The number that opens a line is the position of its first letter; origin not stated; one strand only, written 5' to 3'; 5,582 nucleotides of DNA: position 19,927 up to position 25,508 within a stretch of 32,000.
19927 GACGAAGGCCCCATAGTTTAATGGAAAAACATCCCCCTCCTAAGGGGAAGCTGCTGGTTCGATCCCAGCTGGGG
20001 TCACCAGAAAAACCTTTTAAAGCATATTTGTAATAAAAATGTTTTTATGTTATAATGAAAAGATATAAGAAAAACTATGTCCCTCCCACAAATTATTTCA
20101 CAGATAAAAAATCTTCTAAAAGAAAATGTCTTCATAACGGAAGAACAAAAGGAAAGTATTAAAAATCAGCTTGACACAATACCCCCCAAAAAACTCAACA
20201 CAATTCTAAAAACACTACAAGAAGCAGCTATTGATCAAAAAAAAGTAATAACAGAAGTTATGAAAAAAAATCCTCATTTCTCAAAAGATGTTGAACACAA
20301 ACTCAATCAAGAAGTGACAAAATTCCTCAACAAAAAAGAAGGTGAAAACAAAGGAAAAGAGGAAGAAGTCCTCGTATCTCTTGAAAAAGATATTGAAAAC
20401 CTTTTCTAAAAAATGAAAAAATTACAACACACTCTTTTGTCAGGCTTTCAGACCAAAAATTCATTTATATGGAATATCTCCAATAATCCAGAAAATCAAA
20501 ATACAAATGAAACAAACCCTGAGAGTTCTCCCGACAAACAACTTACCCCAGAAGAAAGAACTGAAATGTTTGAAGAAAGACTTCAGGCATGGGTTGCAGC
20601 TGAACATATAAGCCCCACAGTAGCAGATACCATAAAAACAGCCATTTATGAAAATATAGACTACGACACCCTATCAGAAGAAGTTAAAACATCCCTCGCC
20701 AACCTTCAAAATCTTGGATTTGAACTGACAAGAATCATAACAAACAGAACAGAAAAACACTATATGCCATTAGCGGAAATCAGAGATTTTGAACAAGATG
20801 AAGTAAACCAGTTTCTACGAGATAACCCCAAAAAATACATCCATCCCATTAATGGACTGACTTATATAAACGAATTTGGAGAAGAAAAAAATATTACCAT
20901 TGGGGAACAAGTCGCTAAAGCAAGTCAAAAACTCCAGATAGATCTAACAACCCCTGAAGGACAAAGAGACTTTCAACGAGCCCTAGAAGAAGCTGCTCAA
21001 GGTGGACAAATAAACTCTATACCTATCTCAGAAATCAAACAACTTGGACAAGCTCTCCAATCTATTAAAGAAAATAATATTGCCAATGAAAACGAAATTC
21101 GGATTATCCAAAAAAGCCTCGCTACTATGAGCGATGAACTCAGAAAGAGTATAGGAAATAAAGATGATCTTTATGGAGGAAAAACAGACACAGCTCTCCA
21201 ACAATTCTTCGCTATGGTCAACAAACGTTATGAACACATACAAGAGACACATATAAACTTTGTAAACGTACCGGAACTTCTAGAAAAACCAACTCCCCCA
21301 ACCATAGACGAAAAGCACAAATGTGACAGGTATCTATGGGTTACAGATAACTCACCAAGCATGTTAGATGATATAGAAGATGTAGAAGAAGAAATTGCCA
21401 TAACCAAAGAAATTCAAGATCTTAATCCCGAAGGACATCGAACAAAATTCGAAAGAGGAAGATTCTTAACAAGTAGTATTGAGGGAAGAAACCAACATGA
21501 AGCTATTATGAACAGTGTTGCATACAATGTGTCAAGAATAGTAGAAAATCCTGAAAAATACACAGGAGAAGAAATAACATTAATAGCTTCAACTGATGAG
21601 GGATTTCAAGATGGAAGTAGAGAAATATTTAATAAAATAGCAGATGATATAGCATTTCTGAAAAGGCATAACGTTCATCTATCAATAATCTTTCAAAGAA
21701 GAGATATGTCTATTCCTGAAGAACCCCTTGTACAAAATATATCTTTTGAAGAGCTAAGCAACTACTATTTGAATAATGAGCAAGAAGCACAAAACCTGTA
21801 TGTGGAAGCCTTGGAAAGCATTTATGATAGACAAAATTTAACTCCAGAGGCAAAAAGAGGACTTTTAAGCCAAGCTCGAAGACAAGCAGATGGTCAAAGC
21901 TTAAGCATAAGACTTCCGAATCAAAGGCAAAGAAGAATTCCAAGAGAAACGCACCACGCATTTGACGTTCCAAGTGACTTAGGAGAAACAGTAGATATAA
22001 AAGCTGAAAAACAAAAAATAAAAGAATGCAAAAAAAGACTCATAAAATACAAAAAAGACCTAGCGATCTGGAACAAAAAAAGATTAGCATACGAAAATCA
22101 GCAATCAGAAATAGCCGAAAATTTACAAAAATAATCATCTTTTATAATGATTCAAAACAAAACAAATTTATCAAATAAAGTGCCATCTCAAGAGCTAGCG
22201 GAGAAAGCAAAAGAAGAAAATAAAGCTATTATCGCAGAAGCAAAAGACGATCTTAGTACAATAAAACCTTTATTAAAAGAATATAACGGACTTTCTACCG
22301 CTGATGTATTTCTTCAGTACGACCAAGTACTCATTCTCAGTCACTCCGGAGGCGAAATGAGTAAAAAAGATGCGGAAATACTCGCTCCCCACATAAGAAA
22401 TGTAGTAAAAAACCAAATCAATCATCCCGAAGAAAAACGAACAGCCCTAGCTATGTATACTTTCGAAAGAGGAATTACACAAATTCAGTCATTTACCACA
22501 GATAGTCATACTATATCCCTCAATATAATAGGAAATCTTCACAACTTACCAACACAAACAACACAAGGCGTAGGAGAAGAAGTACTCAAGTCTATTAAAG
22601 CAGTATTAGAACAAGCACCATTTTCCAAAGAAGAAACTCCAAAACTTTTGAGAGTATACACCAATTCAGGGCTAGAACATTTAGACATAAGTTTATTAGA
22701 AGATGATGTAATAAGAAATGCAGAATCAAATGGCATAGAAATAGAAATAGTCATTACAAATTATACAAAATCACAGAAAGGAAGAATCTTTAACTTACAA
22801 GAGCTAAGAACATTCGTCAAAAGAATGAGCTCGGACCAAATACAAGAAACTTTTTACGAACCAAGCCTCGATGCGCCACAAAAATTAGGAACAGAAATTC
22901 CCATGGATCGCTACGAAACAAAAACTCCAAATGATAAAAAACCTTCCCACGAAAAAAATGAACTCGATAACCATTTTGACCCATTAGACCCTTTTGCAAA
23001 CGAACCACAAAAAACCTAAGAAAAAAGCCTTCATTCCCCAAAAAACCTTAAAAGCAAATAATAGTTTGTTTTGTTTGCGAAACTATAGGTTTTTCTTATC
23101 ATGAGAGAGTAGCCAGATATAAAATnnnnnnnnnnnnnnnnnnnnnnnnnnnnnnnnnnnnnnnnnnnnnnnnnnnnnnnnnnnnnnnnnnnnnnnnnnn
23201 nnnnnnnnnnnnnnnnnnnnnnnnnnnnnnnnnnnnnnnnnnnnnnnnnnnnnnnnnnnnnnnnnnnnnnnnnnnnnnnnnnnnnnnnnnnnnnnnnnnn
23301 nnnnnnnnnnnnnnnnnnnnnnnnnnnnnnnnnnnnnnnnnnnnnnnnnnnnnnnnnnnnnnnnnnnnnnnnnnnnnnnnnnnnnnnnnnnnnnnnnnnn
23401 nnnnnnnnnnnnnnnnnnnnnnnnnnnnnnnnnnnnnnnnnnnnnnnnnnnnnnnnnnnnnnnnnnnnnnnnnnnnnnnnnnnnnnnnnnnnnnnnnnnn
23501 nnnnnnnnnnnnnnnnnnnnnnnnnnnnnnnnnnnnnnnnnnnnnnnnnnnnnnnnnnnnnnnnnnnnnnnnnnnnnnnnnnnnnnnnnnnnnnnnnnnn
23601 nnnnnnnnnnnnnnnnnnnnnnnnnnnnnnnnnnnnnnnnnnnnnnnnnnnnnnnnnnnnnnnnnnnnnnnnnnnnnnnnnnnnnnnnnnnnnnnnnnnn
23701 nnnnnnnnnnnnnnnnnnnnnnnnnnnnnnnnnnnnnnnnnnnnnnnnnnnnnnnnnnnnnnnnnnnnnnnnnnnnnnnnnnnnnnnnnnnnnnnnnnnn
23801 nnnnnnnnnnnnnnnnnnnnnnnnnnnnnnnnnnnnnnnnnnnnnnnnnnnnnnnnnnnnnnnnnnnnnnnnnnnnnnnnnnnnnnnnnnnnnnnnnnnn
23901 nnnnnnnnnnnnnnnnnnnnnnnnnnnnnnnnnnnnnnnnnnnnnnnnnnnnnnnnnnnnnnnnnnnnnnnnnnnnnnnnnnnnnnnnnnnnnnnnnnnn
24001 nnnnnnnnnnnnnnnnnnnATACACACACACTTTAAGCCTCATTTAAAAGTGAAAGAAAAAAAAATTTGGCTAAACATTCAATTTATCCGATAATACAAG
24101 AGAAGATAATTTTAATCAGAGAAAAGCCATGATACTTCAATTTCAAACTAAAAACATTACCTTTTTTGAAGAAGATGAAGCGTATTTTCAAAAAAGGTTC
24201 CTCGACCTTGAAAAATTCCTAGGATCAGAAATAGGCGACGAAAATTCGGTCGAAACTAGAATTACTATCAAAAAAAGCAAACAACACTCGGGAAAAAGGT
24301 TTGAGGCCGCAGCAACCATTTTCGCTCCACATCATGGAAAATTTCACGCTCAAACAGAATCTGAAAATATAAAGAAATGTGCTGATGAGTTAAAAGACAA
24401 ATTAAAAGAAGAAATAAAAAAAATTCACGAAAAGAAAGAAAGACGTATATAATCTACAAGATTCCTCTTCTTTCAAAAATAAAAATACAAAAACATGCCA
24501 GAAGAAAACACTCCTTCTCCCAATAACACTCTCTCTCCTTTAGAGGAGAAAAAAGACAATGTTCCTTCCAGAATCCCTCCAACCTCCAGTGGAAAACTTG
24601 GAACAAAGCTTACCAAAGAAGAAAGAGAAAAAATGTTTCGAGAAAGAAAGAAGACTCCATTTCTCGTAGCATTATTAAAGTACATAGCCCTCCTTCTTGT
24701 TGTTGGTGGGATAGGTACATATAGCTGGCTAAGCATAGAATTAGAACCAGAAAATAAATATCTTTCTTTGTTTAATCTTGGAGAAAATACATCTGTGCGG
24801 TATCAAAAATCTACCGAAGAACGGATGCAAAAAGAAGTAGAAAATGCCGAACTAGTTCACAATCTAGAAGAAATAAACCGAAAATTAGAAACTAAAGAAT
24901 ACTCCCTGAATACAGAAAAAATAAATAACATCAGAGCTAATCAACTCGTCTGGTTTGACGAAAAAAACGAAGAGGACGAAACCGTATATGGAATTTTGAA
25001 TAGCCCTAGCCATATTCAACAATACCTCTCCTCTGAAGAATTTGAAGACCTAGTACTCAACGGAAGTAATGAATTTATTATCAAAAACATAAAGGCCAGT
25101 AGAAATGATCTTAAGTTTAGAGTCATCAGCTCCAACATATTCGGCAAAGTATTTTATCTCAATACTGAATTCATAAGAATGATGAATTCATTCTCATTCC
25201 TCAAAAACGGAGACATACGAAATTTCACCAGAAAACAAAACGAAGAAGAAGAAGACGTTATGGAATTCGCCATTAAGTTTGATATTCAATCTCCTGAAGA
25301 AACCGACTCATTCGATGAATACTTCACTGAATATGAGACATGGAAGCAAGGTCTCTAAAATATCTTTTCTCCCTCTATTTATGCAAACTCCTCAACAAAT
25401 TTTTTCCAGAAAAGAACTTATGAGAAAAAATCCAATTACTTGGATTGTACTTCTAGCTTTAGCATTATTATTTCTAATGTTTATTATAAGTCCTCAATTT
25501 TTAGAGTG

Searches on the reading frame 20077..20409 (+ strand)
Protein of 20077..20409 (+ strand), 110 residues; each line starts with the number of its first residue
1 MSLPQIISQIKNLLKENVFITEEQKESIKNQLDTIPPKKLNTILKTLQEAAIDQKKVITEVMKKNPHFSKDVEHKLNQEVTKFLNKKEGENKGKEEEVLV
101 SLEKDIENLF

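Call 9: search_protein_families(library=pfam, proteins=[window:20077-20409:+], max_evalue=0.001)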
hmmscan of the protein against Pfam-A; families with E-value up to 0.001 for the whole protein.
window:20077-20409:+ (110 aa): 2 families
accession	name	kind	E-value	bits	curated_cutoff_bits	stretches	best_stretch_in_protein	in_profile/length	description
PF14327.11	CSTF2_hinge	-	8.9e-05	23.3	27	1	22-68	12-58/81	Hinge domain of cleavage stimulation factor subunit 2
PF08167.18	RIX1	-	0.00097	19.3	27.4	1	26-90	3-60/193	rRNA processing/ribosome biogenesis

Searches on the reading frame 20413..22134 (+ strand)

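Call 9: search_protein_families(library=pfam, proteins=[window:20413-22134:+], max_evalue=0.001)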
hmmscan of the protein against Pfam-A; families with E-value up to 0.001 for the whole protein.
window:20413-22134:+ (573 aa): 0 families

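Call 89: search_protein_families(library=pfam, proteins=[window:20413-22134:+], max_evalue=1)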
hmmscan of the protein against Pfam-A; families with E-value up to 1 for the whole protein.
window:20413-22134:+ (573 aa): 1 family
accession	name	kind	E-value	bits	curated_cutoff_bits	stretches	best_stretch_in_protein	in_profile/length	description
PF08292.18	RNA_pol_Rbc25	-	0.079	13.7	25.1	1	416-470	10-63/121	RNA polymerase III subunit Rpc25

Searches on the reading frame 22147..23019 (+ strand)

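Call 9: search_protein_families(library=pfam, proteins=[window:22147-23019:+], max_evalue=0.001)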
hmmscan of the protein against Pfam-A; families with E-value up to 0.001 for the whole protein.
window:22147-23019:+ (290 aa): 0 families

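Call 89: search_protein_families(library=pfam, proteins=[window:22147-23019:+], max_evalue=1)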
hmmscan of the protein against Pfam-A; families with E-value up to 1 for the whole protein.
window:22147-23019:+ (290 aa): 2 families
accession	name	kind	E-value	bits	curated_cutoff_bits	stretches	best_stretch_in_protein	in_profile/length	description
PF08349.16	DUF1722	-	0.051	14.3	22.5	1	30-116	6-91/117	Protein of unknown function (DUF1722)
PF10143.14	PhosphMutase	-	0.19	12.1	21.5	1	58-158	67-168/170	2,3-bisphosphoglycerate-independent phosphoglycerate mutase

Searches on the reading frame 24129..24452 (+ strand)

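Call 89: search_protein_families(library=pfam, proteins=[window:24129-24452:+], max_evalue=1)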
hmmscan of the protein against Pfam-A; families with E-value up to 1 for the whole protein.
window:24129-24452:+ (107 aa): 4 families
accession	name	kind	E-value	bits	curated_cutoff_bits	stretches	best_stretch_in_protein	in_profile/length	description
PF02482.25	Ribosomal_S30AE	-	6.2e-09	36.9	23.7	1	4-103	2-87/88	Sigma 54 modulation protein / S30EA ribosomal protein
PF15846.10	DUF4720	-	0.18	12.1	27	1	12-32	38-58/96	Domain of unknown function (DUF4720)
PF06753.17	Bradykinin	-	0.18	12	20.7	1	65-75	8-18/19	Bradykinin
PF12732.12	YtxH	-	0.62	11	37.5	0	79-102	28-58/71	YtxH-like protein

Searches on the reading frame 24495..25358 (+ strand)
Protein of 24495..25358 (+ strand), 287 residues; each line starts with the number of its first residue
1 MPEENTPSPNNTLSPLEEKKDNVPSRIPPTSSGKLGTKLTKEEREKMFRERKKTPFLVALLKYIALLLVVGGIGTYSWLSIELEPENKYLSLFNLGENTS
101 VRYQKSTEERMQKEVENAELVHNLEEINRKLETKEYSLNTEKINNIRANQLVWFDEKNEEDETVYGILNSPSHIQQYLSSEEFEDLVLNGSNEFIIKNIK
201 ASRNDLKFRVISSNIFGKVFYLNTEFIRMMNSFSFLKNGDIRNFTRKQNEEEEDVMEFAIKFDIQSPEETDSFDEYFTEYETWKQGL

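Call 9: search_protein_families(library=pfam, proteins=[window:24495-25358:+], max_evalue=0.001)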
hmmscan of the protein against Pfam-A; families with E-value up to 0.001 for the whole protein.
window:24495-25358:+ (287 aa): 0 families

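Call 89: search_protein_families(library=pfam, proteins=[window:24495-25358:+], max_evalue=1)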
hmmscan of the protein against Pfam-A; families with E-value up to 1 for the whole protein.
window:24495-25358:+ (287 aa): 1 family
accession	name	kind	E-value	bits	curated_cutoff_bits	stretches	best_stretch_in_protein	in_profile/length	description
PF09149.16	DUF1935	-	0.021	15.4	27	1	195-273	13-91/108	Domain of unknown function (DUF1935)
